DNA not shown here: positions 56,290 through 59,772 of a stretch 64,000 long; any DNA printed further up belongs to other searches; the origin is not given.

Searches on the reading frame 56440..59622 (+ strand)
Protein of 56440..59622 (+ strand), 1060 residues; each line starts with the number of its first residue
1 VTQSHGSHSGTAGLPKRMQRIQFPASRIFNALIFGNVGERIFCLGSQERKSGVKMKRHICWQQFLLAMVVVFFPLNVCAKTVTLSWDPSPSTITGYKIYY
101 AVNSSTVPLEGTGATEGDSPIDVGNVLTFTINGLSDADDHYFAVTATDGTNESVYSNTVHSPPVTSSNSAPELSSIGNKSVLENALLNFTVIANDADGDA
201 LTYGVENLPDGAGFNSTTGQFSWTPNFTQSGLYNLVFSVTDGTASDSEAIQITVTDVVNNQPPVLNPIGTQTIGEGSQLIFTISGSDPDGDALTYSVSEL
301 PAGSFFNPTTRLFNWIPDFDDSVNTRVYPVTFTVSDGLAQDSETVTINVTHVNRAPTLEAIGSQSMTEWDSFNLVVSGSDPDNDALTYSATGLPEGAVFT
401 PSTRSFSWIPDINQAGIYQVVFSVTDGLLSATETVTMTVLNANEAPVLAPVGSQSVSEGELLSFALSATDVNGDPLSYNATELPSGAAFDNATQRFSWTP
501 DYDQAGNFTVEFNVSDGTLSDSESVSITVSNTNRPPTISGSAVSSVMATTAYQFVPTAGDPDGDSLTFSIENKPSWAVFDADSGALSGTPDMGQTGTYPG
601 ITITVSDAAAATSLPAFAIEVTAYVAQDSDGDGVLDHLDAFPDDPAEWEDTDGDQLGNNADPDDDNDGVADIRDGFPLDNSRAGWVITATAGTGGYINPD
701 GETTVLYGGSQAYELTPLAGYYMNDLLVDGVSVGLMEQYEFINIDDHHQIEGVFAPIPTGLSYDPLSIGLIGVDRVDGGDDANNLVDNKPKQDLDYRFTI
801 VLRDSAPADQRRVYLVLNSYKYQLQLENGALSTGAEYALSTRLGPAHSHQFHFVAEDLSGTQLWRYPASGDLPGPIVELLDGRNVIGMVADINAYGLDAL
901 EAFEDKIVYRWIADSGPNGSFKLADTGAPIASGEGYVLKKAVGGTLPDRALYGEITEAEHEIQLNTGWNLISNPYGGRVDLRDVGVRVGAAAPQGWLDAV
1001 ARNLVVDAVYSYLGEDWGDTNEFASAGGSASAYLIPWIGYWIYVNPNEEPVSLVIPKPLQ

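Call 33: search_protein_families(library=ncbifam, proteins=[window:56440-59622:+], max_evalue=0.00001)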
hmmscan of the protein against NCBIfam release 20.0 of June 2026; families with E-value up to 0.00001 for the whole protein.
window:56440-59622:+ (1060 aa): 3 families
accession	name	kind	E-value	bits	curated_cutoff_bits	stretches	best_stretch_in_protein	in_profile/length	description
NF038112.1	myxo_dep_M36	subfamily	9.2e-42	142.4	1500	2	330-629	1262-1571/1604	myxosortase-dependent M36 family metallopeptidase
NF012211.1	tand_rpt_95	domain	4.5e-30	103.5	90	3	467-539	18-94/98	tandem-95 repeat protein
NF038111.1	rhom_dep_M36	equivalog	9.9e-19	66.3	1700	2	443-538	1184-1284/1315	rhombosortase-dependent M36 family metallopeptidase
